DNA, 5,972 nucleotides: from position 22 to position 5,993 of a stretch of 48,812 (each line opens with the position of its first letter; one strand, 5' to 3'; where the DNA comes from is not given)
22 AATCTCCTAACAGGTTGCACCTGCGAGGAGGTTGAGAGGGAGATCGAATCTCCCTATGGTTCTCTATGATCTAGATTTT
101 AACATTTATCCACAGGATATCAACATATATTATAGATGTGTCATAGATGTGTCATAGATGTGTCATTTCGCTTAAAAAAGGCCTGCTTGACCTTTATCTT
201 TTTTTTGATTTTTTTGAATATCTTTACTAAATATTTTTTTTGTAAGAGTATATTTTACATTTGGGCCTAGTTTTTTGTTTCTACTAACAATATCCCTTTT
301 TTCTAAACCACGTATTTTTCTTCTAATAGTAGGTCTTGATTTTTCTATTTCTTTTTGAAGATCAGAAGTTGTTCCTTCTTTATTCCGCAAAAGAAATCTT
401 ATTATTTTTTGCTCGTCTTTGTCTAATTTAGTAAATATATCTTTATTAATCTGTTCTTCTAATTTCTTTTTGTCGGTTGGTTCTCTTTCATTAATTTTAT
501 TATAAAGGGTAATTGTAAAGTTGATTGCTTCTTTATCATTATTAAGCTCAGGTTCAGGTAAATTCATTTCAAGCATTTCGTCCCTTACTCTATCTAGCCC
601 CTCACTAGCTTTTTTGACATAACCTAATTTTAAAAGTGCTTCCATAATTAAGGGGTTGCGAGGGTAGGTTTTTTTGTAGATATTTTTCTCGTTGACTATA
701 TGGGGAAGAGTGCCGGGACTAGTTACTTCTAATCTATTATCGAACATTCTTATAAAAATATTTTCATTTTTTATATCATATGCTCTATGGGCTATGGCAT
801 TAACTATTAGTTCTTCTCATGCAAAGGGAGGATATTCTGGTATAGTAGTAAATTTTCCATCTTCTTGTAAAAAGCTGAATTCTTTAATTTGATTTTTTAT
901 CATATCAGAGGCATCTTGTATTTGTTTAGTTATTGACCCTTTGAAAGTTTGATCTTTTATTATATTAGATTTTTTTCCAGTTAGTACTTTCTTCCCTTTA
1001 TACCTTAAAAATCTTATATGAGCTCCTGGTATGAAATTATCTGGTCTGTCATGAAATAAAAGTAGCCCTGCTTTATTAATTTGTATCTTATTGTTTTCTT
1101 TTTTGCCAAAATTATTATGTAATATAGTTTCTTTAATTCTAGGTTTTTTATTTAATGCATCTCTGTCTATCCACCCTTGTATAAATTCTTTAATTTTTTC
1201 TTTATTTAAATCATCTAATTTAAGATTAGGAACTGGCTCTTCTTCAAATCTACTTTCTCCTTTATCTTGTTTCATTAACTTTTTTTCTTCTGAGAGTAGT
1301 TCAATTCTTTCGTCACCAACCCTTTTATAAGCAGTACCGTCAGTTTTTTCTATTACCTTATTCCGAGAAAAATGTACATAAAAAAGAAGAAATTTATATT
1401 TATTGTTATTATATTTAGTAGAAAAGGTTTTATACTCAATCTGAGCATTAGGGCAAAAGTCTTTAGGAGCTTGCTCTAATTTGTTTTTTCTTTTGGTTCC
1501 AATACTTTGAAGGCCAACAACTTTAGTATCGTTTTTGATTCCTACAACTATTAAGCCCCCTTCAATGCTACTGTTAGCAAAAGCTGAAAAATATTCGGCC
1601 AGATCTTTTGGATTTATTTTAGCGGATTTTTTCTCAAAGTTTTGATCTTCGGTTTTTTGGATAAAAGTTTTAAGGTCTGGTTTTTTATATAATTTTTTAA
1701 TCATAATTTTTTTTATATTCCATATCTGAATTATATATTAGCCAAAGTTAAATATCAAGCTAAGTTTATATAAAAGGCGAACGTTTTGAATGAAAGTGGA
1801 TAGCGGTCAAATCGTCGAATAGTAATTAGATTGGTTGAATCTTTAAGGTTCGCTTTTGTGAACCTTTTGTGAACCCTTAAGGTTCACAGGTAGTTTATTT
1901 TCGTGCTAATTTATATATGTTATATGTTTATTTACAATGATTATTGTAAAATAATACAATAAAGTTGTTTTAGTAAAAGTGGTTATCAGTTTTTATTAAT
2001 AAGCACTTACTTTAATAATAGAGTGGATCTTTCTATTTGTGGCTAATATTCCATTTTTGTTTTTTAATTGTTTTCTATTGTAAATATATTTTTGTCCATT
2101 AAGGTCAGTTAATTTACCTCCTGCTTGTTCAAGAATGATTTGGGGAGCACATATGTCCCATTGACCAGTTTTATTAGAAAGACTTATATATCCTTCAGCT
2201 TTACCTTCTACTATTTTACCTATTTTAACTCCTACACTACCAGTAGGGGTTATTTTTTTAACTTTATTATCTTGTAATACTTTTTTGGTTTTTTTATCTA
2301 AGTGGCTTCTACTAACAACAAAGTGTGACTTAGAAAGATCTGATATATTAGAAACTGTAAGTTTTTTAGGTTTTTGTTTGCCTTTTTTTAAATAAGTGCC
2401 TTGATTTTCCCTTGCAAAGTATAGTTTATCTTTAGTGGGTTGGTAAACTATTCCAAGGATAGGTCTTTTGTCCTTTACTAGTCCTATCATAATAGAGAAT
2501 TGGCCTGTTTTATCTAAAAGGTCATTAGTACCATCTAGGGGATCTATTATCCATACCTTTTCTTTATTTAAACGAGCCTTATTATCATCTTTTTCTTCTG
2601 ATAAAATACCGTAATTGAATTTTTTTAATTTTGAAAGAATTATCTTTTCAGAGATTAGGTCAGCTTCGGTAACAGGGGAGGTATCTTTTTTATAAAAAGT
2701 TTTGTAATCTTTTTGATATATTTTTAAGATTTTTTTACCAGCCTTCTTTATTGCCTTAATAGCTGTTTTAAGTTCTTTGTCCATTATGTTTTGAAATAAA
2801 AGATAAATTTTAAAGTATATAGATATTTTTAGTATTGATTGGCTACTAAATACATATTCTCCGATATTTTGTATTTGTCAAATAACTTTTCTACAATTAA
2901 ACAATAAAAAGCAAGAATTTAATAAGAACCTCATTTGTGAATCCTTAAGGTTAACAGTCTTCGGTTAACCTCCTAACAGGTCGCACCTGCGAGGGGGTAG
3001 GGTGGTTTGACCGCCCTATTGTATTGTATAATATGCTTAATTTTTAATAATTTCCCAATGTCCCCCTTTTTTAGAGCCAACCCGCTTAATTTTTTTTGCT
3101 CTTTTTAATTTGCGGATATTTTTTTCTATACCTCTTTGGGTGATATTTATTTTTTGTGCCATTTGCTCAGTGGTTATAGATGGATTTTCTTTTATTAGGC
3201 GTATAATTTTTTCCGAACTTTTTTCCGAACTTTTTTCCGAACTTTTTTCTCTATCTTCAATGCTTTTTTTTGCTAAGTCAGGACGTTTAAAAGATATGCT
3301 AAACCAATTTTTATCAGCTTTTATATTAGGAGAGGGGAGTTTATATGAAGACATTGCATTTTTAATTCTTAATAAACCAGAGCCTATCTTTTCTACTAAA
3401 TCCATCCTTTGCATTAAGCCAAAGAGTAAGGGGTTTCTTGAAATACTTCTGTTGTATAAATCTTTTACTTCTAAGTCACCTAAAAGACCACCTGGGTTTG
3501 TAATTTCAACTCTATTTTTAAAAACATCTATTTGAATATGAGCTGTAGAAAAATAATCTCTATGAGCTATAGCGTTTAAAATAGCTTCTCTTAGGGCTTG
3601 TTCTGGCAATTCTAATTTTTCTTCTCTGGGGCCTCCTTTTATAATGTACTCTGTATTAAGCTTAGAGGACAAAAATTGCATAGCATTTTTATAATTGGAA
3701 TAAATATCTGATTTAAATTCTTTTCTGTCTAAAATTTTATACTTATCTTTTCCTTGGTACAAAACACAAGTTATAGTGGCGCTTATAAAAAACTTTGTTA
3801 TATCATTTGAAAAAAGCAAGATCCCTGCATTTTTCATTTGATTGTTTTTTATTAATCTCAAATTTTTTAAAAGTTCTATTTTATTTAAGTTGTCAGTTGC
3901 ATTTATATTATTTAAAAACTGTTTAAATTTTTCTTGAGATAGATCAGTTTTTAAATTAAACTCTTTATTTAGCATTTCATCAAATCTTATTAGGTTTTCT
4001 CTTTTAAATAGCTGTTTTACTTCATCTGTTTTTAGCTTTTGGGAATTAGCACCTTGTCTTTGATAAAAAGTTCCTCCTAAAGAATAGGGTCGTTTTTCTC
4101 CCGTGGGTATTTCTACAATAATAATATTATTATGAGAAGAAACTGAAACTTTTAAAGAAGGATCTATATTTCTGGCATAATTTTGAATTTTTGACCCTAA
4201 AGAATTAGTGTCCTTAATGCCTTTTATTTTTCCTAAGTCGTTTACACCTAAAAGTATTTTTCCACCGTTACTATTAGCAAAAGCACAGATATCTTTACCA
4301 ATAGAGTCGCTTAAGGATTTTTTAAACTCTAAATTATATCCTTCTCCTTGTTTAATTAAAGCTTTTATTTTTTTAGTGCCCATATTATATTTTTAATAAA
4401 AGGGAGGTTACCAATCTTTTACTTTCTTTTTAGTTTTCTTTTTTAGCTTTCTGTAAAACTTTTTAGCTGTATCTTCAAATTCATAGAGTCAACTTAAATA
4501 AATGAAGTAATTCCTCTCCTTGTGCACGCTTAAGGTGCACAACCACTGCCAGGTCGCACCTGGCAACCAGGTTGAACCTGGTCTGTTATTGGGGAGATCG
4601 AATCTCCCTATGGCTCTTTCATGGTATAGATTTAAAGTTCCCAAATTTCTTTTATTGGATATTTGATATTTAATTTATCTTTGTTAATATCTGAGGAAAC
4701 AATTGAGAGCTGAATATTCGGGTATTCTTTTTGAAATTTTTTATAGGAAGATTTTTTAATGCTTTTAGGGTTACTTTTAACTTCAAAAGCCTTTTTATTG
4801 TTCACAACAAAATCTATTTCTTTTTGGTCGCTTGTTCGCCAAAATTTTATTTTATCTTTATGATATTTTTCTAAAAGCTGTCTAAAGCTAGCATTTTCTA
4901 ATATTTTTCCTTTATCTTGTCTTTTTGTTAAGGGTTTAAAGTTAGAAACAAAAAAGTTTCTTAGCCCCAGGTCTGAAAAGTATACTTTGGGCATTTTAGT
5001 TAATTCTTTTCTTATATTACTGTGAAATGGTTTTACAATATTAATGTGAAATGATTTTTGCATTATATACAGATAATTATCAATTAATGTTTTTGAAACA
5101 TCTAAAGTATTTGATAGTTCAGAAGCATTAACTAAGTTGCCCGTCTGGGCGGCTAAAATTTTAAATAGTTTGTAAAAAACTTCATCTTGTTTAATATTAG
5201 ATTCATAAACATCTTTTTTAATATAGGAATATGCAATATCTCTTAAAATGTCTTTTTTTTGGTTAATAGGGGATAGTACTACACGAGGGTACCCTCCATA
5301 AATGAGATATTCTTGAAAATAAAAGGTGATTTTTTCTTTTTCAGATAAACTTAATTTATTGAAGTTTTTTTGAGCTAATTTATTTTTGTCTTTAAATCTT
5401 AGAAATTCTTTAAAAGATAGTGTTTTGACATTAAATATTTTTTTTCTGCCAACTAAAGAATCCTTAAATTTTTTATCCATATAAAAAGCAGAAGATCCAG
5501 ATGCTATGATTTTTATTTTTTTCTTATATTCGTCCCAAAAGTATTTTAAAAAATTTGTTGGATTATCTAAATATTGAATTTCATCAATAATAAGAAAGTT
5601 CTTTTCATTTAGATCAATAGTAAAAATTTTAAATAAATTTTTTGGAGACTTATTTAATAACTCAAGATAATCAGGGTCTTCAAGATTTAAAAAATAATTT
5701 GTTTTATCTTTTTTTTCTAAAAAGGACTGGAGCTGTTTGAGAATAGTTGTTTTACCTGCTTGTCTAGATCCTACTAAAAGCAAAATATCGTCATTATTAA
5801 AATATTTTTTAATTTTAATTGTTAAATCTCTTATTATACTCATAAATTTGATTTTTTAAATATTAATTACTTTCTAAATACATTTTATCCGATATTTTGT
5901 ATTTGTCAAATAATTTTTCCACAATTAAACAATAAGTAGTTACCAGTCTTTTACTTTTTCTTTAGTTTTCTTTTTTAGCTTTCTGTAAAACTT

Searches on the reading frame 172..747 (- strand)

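Call 42: search_protein_families(library=pfam, proteins=[window:172-747:-], max_evalue=0.01)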
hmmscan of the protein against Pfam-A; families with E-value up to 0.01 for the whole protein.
window:172-747:- (191 aa): 7 families
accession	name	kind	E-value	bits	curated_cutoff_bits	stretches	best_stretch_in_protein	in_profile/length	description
PF13749.12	HATPase_c_4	-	6.4e-17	61.8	26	1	1-78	8-88/89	Putative ATP-dependent DNA helicase recG C-terminal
PF25213.1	HVO_A0261_N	-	7e-06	26.3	35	1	120-170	20-65/86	HVO_A0261 N-terminal domain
PF01978.25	TrmB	-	5.8e-05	23.3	25.6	1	110-160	8-58/68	Sugar-specific transcriptional regulator TrmB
PF01022.26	HTH_5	-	0.00015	22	22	1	114-155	6-46/47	Bacterial regulatory protein, arsR family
PF08279.18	HTH_11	-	0.00037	20.7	25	1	113-159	3-52/55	HTH domain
PF01047.28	MarR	-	0.0022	18.3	24.6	1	118-159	11-52/59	MarR family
PF12840.13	HTH_20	-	0.0027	18.1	27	1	114-154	8-48/51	Helix-turn-helix domain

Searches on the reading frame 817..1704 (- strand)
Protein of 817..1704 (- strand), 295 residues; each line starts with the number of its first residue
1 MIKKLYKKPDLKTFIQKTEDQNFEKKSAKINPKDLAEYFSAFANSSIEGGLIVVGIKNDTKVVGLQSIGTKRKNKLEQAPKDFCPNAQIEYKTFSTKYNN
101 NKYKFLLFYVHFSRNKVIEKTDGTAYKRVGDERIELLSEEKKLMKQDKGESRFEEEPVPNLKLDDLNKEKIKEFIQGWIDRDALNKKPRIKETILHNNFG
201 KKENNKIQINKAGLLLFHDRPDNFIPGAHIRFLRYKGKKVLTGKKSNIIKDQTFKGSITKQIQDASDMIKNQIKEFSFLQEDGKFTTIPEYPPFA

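Call 42: search_protein_families(library=pfam, proteins=[window:817-1704:-], max_evalue=0.01)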
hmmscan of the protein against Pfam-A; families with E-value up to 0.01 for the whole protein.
window:817-1704:- (295 aa): 1 family
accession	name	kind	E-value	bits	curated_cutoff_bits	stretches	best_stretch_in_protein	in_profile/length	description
PF04326.19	SLFN_AlbA_2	-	8.1e-17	62.3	25.3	1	19-133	1-114/118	Schlafen, AlbA_2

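Call 73: search_protein_families(library=padloc, proteins=[window:817-1704:-], max_evalue=0.001)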
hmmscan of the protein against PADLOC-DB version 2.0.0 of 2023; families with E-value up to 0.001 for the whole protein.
window:817-1704:- (295 aa): 2 families
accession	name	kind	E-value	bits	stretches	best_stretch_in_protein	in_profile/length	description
PDLC02394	pAgo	-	2.2e-36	123.1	1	15-295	37-319/1121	-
PDLC02402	Aga_SIR2-PNTD1-PNTD2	-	1.9e-05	21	1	144-282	302-435/876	Class I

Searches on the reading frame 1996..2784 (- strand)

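Call 42: search_protein_families(library=pfam, proteins=[window:1996-2784:-], max_evalue=0.01)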
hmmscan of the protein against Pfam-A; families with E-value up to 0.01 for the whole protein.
window:1996-2784:- (262 aa): 1 family
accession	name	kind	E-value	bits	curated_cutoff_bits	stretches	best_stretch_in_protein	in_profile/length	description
PF00459.30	Inositol_P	-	1.2e-49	169.7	27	1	3-254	4-259/271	Inositol monophosphatase family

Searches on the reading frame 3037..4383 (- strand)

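Call 42: search_protein_families(library=pfam, proteins=[window:3037-4383:-], max_evalue=0.01)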
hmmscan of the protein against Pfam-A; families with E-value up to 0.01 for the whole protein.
window:3037-4383:- (448 aa): 4 families
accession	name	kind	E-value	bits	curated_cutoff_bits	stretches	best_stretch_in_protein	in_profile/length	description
PF13749.12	HATPase_c_4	-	1.8e-22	79.6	26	1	281-365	2-89/89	Putative ATP-dependent DNA helicase recG C-terminal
PF04326.19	SLFN_AlbA_2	-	6.2e-21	75.6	25.3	1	14-117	1-117/118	Schlafen, AlbA_2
PF13412.12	HTH_24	-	1.2e-05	25.2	21.9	1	390-433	5-48/48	Winged helix-turn-helix DNA-binding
PF08279.18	HTH_11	-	5.5e-05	23.4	25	1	391-430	3-43/55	HTH domain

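Call 73: search_protein_families(library=padloc, proteins=[window:3037-4383:-], max_evalue=0.001)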
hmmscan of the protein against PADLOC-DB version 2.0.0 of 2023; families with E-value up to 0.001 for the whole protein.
window:3037-4383:- (448 aa): 3 families
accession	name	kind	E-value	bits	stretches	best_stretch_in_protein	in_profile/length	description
PDLC02394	pAgo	-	2.5e-22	76.5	1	23-417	52-482/1121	-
PDLC02402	Aga_SIR2-PNTD1-PNTD2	-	3.3e-18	63.2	1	166-314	350-496/876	Class I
PDLC02418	Aga_SIR2-Kinase-PNTD1-PNTD2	-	3.5e-13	46.6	1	214-314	276-374/756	Class I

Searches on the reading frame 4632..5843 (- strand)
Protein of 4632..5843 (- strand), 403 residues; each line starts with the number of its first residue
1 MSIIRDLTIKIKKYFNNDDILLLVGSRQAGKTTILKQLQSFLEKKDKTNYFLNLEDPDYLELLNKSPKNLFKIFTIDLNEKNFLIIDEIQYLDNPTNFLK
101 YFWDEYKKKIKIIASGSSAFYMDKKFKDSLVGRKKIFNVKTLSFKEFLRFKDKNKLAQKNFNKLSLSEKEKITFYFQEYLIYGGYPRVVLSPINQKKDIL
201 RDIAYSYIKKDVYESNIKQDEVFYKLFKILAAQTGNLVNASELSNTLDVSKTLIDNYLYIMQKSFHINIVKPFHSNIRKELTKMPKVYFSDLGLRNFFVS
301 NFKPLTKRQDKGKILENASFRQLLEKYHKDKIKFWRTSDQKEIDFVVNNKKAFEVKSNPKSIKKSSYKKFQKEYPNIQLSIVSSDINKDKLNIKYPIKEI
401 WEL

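Call 3: search_protein_families(library=pfam, proteins=[window:4632-5843:-], max_evalue=1)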
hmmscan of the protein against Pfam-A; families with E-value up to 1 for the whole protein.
window:4632-5843:- (403 aa): 15 families
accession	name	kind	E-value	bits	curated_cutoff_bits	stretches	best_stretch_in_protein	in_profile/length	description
PF13635.12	DUF4143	-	3e-34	118.5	28.1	1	215-358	8-160/160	Domain of unknown function (DUF4143)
PF13173.12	AAA_14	-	9.8e-29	100.4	27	1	18-148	2-129/129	AAA domain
PF13401.12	AAA_22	-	5.9e-07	30.3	27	1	18-117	5-123/130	AAA domain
PF01637.24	ATPase_2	-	2.1e-05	24.9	33.2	2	16-64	18-67/225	ATPase domain predominantly from Archaea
PF00004.35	AAA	-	0.0029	18.5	21.2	1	21-124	1-116/131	ATPase family associated with various cellular activities (AAA)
PF08279.18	HTH_11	-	0.009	16.3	25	1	225-265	4-43/55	HTH domain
PF25199.1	nSTAND_NTPase5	-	0.016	15.5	34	1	16-114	39-130/145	Novel STAND NTPase 5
PF20720.3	nSTAND3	-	0.019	15.1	27.2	1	10-150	9-128/155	Novel STAND NTPase 3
PF13191.12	AAA_16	-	0.039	14.9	32.6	1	19-59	25-63/167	AAA ATPase domain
PF00025.27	Arf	-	0.061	13.2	22.3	1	20-40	16-36/174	ADP-ribosylation factor family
PF00005.33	ABC_tran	-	0.063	14.3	25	1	14-45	7-38/137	ABC transporter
PF02367.23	TsaE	-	0.14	12.6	26.6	1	6-44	9-47/128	Threonylcarbamoyl adenosine biosynthesis protein TsaE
PF01443.25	Viral_helicase1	-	0.21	11.8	21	1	29-93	9-72/228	Viral superfamily 1 RNA helicase core domain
PF13245.12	AAA_19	-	0.25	11.9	25.1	0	17-47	10-40/134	AAA domain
PF13604.12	AAA_30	-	0.3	11.2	27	0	18-46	18-46/191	AAA domain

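Call 73: search_protein_families(library=padloc, proteins=[window:4632-5843:-], max_evalue=0.001)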
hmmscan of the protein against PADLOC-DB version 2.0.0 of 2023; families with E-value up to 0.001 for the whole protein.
window:4632-5843:- (403 aa): 9 families
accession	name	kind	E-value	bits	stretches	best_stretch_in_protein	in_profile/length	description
PDLC04789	PDC-S01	-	2.3e-97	324.4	1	1-388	1-370/375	-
PDLC04787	PDC-S01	-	1.5e-57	193.4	1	3-375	11-377/412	-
PDLC04790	PDC-S01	-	2e-53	179.6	1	3-370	12-379/422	-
PDLC04791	PDC-S01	-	2e-38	130.1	1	16-385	17-378/395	-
PDLC04788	PDC-S01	-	2.3e-35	120.4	1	10-392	9-417/448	-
PDLC04786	PDC-S01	-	1e-27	95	1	17-396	19-425/439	-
PDLC04792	PDC-S01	-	9e-19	65.4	1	5-382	4-410/452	-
PDLC04140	mad8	-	0.00028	18.5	1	9-142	18-123/314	mads_8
PDLC04476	PDC-M16A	-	0.00094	15.7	0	10-46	15-53/691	-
